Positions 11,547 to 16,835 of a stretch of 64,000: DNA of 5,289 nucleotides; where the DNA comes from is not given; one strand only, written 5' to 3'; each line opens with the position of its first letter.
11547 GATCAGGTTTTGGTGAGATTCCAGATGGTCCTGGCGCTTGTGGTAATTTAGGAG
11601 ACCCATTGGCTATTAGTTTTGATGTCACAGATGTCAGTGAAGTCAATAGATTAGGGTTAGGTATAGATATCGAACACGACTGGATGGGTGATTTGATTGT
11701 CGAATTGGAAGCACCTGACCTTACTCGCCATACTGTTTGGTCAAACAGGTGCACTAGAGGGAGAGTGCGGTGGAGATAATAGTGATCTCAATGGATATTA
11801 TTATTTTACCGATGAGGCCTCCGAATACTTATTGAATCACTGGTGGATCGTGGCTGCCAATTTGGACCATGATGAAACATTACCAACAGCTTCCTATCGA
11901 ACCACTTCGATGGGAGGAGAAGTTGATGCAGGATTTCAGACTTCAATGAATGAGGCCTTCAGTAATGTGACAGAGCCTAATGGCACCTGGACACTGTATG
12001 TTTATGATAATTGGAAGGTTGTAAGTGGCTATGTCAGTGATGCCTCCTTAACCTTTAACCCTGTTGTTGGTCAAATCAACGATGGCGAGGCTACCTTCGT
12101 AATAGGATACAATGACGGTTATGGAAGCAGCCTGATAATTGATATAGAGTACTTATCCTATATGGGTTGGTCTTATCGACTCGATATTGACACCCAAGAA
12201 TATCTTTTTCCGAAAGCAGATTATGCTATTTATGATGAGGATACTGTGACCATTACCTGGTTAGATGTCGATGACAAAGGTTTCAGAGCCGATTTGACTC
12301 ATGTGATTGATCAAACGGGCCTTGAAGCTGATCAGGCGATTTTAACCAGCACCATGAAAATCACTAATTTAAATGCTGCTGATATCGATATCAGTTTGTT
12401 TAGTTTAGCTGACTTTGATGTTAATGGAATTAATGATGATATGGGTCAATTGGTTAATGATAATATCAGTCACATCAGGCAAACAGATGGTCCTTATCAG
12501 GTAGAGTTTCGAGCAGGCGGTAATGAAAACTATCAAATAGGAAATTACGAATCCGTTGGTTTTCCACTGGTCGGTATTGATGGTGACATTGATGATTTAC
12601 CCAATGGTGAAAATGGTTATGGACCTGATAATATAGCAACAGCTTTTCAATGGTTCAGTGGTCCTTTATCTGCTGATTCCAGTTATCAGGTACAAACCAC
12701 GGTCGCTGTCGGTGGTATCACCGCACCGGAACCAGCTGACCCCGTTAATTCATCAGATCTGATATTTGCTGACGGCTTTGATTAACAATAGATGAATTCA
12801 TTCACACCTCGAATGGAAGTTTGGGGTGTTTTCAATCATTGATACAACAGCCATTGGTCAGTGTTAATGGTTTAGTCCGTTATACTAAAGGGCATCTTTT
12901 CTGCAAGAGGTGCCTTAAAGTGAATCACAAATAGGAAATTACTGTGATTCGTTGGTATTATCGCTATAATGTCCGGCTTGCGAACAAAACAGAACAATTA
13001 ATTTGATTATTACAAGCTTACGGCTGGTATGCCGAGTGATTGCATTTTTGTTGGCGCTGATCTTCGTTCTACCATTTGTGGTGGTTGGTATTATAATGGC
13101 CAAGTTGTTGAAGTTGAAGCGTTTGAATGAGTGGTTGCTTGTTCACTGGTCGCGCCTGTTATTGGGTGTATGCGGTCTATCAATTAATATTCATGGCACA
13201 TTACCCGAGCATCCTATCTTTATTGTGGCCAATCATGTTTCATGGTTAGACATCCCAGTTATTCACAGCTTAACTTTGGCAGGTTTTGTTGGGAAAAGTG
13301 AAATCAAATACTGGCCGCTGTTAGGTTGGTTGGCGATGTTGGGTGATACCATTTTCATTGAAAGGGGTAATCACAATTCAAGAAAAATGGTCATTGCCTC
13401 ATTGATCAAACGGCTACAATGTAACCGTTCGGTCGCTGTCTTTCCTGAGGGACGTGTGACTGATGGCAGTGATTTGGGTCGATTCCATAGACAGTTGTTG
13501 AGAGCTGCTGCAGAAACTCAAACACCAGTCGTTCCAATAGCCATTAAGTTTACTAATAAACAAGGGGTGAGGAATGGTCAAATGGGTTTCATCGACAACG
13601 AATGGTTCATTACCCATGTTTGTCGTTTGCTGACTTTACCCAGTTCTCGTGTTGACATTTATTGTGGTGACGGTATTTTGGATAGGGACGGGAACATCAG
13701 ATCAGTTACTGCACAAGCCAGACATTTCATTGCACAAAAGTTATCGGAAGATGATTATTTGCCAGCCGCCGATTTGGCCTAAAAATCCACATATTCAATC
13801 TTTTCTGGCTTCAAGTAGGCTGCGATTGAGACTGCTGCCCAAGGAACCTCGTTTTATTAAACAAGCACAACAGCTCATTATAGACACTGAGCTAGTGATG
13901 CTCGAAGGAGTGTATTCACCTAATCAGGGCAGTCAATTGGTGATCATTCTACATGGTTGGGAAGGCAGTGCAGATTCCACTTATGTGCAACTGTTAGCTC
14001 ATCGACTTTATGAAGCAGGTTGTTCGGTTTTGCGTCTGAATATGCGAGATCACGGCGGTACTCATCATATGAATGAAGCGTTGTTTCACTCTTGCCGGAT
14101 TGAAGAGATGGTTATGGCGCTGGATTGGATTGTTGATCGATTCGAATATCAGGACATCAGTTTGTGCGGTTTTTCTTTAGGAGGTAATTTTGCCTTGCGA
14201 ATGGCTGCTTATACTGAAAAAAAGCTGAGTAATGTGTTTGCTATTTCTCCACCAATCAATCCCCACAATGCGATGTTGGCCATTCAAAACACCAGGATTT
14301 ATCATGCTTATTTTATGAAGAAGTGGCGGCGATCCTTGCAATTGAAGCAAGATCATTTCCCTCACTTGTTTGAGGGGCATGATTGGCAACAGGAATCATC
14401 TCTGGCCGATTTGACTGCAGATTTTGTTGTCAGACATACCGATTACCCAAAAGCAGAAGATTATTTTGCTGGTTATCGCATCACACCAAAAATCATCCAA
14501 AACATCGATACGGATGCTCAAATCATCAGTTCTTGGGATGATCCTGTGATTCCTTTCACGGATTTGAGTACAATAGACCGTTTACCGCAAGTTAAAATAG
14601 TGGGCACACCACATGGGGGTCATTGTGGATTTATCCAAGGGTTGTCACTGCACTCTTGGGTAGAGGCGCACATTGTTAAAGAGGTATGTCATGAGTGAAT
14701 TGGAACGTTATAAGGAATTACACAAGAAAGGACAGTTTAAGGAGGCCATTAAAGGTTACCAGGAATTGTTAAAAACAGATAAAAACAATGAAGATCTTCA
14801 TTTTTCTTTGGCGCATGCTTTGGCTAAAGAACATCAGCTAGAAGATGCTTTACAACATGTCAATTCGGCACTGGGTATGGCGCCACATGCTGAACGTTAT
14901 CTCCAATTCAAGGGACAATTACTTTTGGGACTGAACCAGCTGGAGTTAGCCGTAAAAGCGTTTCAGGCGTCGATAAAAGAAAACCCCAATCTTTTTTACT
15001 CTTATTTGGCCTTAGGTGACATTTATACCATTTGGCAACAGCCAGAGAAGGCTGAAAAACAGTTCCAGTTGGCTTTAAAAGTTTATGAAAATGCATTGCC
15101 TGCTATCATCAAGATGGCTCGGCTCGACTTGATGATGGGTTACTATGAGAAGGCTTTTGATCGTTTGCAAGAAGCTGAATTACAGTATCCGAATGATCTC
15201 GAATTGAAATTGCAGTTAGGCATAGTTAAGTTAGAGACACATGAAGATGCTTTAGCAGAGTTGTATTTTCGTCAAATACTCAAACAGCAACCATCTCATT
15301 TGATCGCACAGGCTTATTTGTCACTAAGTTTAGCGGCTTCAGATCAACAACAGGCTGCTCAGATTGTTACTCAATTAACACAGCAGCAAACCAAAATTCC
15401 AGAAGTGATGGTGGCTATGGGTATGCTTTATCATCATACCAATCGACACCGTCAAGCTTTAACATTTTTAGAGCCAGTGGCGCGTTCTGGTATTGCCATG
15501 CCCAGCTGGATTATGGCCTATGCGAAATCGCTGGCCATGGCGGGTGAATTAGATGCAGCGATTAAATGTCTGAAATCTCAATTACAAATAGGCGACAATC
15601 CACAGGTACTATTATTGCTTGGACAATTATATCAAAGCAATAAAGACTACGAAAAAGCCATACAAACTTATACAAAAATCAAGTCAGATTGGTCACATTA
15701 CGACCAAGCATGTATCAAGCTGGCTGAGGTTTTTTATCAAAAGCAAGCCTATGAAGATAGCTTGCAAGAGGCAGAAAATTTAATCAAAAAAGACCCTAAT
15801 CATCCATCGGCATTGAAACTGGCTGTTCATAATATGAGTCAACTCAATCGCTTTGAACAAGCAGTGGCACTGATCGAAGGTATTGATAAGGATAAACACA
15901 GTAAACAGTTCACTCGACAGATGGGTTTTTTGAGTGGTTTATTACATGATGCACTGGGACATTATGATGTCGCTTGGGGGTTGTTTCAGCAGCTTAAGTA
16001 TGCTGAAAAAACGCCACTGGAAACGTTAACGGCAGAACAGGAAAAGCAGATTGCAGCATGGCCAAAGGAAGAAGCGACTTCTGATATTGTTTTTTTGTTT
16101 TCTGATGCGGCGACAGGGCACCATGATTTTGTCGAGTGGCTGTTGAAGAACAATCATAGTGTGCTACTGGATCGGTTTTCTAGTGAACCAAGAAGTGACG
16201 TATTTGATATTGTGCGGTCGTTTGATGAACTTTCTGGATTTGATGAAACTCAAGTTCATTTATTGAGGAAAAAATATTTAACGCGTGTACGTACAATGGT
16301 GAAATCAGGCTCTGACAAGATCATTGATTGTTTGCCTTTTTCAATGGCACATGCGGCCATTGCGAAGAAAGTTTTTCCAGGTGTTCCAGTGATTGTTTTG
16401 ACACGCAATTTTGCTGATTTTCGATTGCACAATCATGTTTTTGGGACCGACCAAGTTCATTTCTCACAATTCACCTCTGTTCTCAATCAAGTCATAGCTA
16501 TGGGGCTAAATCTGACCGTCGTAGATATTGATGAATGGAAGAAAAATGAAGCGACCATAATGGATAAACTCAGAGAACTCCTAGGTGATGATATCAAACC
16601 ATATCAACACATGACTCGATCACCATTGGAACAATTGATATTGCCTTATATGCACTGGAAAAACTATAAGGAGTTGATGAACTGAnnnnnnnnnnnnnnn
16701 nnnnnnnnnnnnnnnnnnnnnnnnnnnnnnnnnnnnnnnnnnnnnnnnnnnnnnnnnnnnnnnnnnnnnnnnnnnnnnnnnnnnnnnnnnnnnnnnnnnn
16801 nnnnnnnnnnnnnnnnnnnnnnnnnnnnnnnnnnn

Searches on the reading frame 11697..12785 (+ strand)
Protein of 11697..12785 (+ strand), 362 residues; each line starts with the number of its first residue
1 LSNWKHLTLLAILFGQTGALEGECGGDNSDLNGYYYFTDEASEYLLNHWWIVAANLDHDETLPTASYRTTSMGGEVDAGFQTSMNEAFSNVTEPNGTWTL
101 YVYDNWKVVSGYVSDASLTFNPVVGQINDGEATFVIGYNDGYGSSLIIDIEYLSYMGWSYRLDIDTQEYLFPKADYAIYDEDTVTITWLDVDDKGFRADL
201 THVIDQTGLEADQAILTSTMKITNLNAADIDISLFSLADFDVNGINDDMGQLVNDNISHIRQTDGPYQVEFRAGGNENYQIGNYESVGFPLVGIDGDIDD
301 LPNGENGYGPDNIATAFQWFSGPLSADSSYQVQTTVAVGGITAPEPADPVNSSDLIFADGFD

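Call 3: search_protein_families(library=ncbifam, proteins=[window:11697-12785:+], max_evalue=1)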
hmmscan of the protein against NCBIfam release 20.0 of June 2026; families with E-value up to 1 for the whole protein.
window:11697-12785:+ (362 aa): 0 families

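Call 4: search_protein_families(library=pfam, proteins=[window:11697-12785:+], max_evalue=1)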
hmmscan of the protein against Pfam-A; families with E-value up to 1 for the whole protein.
window:11697-12785:+ (362 aa): 1 family
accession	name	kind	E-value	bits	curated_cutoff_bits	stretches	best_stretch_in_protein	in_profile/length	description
PF01483.27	P_proprotein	-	0.12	12.9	21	1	85-120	52-86/86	Proprotein convertase P-domain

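Call 45: search_solved_structures(query=window:11697-12785:+, max_evalue=1)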
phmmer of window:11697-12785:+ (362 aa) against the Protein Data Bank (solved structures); distinct sequences matched with E-value up to 1: 0.

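Call 59: search_protein_representatives(protein=window:11697-12785:+)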
Query: 362 residues. Proteins with E-value up to 0.001 (for the whole library): 444; up to 1e-10: 93; up to 1e-30: 5. The best 150 are listed.
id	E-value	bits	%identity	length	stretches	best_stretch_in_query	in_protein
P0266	3.7e-204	694.5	100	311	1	53-362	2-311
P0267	5.1e-135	467.0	65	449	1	12-361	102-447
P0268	1.0e-46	176.4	35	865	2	115-362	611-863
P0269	2.5e-43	165.3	40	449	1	13-361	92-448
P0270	8.8e-32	127.3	32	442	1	12-361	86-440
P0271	1.8e-28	116.4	36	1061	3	12-122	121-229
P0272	6.6e-27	111.2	38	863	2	11-125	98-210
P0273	9.8e-22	94.2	38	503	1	121-362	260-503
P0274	1.9e-21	93.3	35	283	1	151-362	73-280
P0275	2.5e-21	92.9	36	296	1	155-350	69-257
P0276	3.3e-21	92.5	41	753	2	12-131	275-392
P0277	4.0e-21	92.2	39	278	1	156-362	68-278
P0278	4.0e-21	92.2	39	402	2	12-119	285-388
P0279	9.0e-21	91.1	41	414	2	10-121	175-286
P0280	1.4e-20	90.4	33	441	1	13-361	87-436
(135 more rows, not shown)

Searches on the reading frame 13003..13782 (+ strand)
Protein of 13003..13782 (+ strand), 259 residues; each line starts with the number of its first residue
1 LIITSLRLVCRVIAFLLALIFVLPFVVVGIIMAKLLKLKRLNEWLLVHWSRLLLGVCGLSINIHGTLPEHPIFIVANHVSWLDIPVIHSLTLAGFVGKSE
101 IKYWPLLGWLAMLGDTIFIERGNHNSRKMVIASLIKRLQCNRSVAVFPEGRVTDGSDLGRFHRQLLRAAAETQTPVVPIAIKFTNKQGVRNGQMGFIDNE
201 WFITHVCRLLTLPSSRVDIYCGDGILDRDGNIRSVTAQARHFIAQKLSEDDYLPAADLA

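Call 65: search_protein_families(library=pfam, proteins=[window:13003-13782:+], max_evalue=0.001)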
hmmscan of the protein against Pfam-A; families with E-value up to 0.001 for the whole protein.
window:13003-13782:+ (259 aa): 1 family
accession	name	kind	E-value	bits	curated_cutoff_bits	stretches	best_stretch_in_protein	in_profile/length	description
PF01553.26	Acyltransferase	-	6.2e-26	91.2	23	1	61-182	2-132/132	Acyltransferase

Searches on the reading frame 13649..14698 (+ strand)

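Call 66: search_protein_families(library=pfam, proteins=[window:13649-14698:+], max_evalue=0.001)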
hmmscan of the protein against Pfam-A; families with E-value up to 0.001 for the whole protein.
window:13649-14698:+ (349 aa): 6 families
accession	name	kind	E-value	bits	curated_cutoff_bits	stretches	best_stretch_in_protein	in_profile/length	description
PF00561.26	Abhydrolase_1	-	8.5e-18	65.3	25.8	1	97-331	2-244/245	alpha/beta hydrolase fold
PF12146.15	Hydrolase_4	-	1.8e-09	37.7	27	1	96-241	5-148/239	Serine aminopeptidase, S33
PF12697.13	Abhydrolase_6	-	2.4e-08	35.3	26.3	1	98-329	1-208/217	Alpha/beta hydrolase family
PF00756.26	Esterase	-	3.6e-07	30.6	22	1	158-213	103-160/251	Putative esterase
PF20408.4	Abhydrolase_11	-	0.00038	20.7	27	1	96-208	3-114/193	Alpha/beta hydrolase domain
PF06821.19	Ser_hydrolase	-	0.00041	20.8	22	0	284-332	112-160/172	Serine hydrolase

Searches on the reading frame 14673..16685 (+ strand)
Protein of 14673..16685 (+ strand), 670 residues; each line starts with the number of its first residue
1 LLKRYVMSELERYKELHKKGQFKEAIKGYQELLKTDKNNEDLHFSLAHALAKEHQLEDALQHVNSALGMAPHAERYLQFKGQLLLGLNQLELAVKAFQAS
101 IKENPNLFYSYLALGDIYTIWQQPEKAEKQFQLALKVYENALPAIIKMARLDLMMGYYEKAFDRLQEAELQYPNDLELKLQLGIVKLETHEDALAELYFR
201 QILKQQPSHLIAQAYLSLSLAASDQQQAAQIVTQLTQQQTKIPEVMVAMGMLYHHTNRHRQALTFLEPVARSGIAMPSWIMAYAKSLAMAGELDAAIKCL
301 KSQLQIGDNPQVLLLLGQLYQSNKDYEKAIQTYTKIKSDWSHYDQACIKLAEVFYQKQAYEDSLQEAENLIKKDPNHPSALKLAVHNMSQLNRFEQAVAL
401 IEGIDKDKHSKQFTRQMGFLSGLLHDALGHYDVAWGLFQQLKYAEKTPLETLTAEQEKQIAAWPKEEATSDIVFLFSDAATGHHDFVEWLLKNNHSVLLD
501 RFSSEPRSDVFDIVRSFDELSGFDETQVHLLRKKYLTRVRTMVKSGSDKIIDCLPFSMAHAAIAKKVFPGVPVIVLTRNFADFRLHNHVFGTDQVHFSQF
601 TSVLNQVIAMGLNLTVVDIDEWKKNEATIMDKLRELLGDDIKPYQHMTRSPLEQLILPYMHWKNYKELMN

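Call 66: search_protein_families(library=pfam, proteins=[window:14673-16685:+], max_evalue=0.001)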
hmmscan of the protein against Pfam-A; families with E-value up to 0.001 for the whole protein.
window:14673-16685:+ (670 aa): 21 families
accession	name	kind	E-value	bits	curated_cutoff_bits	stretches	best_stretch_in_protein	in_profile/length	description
PF14559.12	TPR_19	-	3.2e-25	88.7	25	3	17-83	2-68/68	Tetratricopeptide repeat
PF07719.23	TPR_2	-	1.9e-20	71.6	27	0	76-106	3-33/34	Tetratricopeptide repeat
PF13428.12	TPR_14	-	1.9e-18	65.5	23.5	0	281-319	5-44/44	Tetratricopeptide repeat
PF00515.34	TPR_1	-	3.9e-18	64.9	27.8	0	311-335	2-26/34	Tetratricopeptide repeat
PF13432.12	TPR_16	-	3.4e-15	56.6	32.7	0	18-73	9-64/65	Tetratricopeptide repeat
PF13181.12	TPR_8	-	2.6e-14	52.5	25.7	0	311-335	2-26/34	Tetratricopeptide repeat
PF13424.12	TPR_12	-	1.2e-12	48.3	30.1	1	77-139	13-76/77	Tetratricopeptide repeat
PF13414.12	TPR_11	-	4.3e-12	45.9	26.8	1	15-52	3-40/42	TPR repeat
PF24575.1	TPR_Slam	-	9.5e-12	45.7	35.2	1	17-61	58-102/104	Surface lipoprotein assembly modifier, N-terminal TPR repeats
PF13431.12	TPR_17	-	1.8e-11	43.8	24.4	0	96-128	1-33/34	Tetratricopeptide repeat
PF13176.12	TPR_7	-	3.9e-11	42.5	27.9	0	313-335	2-24/36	Tetratricopeptide repeat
PF25062.1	ARM_TT21_N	-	2.3e-10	41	40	3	156-361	8-219/222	Tetratricopeptide repeat protein 21 N-terminal ARM repeat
PF12895.13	ANAPC3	-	2.1e-09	37.9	27.2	1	257-335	3-81/82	Anaphase-promoting complex, cyclosome, subunit 3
PF25064.1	ARM_TT21_5th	-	3.6e-09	37.4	27.8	1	345-438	2-95/117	TT21 fifth ARM repeats domain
PF25058.1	ARM_TT21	-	1.3e-07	32.1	27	0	311-358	95-142/155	Tetratricopeptide repeat protein 21 ARM repeat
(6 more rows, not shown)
